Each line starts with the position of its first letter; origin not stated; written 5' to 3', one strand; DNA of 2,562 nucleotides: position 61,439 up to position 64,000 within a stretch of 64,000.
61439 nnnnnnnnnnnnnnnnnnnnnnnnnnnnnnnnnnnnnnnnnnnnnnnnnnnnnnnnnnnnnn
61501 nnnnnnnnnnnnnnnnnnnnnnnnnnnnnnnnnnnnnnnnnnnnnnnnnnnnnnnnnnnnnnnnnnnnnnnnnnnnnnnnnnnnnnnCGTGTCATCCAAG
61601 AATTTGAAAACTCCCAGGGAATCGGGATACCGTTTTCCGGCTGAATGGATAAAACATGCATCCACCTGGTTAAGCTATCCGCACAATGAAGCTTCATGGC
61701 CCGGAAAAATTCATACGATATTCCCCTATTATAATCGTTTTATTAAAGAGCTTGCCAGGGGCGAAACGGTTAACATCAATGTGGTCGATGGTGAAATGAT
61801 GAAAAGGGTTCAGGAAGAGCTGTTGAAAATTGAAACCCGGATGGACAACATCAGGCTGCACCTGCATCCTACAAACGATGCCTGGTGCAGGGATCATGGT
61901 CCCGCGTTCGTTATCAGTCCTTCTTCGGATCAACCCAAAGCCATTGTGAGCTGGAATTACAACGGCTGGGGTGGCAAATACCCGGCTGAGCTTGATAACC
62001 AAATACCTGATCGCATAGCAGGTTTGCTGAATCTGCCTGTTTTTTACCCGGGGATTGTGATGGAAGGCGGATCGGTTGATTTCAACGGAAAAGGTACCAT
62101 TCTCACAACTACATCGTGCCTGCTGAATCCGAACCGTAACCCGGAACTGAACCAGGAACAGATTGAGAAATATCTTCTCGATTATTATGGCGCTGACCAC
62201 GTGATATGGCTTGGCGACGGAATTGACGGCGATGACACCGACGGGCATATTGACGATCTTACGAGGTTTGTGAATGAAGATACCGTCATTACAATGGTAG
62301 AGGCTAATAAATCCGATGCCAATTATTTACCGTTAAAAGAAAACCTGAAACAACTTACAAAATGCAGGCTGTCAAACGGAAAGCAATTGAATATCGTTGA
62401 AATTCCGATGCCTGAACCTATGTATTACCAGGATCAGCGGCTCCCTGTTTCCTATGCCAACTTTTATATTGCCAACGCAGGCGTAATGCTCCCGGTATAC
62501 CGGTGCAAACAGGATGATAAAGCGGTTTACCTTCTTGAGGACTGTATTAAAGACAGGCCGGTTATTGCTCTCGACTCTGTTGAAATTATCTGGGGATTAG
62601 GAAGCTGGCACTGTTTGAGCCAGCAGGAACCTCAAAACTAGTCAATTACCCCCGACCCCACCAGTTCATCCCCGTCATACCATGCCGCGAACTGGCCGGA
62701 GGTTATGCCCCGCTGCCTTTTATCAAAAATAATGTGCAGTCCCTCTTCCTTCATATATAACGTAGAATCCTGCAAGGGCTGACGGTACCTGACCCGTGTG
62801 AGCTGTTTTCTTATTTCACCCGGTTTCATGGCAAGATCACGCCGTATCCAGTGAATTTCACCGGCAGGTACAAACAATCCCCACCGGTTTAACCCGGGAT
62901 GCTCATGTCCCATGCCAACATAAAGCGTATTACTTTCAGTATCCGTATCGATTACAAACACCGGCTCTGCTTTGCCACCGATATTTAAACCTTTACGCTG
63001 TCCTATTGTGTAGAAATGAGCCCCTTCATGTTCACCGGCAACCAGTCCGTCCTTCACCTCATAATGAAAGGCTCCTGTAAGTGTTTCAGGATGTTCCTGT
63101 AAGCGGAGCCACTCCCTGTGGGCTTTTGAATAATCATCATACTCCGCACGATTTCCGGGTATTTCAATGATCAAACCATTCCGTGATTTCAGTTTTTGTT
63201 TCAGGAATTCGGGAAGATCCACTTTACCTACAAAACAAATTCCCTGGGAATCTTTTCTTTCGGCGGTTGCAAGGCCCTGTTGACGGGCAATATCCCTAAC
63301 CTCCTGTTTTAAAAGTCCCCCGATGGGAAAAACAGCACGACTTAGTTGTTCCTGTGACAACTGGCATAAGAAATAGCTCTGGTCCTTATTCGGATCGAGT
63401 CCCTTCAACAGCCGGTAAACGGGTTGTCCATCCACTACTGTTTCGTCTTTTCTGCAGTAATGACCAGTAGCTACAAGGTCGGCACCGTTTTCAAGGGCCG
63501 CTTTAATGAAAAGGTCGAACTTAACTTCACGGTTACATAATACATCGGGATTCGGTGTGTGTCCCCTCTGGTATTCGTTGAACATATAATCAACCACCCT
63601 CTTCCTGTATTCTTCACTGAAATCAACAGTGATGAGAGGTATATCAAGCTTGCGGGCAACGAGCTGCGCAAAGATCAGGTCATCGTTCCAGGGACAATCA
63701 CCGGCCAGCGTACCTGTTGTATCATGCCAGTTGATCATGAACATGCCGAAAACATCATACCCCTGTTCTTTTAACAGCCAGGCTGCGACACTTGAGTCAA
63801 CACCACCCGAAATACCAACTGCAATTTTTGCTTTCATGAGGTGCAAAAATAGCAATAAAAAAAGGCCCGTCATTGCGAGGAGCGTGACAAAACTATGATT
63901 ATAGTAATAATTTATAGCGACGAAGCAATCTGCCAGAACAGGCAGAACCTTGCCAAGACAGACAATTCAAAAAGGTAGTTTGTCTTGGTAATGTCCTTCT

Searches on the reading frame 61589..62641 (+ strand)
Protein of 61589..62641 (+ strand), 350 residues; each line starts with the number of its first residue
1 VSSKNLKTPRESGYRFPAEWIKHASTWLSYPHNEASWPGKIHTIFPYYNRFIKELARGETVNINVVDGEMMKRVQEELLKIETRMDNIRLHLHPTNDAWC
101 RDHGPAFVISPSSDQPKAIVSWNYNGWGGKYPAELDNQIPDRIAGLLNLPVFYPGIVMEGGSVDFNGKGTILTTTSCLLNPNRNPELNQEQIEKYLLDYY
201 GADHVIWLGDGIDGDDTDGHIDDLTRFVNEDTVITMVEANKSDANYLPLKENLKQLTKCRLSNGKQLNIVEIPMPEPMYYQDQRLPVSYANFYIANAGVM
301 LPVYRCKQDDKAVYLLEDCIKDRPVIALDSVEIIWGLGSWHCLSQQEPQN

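Call 64: search_protein_families(library=pfam, proteins=[window:61589-62641:+], max_evalue=0.00001)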
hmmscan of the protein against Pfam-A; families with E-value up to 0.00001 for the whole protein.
window:61589-62641:+ (350 aa): 1 family
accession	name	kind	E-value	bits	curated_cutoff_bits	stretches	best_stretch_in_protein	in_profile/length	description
PF04371.20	PAD_porph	-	2.9e-113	378.8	25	1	15-348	1-321/321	Porphyromonas-type peptidyl-arginine deiminase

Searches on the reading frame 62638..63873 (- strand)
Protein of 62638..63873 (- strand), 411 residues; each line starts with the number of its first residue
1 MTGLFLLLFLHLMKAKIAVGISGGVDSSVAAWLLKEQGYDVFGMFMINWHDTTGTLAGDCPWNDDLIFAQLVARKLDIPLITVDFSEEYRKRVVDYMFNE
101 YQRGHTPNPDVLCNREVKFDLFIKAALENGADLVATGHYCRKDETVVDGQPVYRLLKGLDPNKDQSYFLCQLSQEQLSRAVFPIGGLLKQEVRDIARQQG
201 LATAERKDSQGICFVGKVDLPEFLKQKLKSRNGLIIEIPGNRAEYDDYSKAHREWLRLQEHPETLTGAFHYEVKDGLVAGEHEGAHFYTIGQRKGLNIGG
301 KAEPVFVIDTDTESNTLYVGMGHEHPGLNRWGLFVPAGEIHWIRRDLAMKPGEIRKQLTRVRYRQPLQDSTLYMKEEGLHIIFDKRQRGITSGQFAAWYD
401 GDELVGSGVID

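Call 64: search_protein_families(library=pfam, proteins=[window:62638-63873:-], max_evalue=0.00001)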
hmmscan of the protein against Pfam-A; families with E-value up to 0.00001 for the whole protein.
window:62638-63873:- (411 aa): 3 families
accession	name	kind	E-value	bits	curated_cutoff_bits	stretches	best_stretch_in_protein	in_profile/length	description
PF03054.22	tRNA_Me_trans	-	7.2e-76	254.8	20.6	1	16-217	2-202/202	tRNA methyl transferase HUP domain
PF20259.3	tRNA_Me_trans_M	-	1.6e-20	72.9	27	1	266-320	12-65/66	tRNA methyl transferase PRC-barrel domain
PF20258.4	tRNA_Me_trans_C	-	5.3e-15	56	20.6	1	338-410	7-77/77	Aminomethyltransferase beta-barrel domain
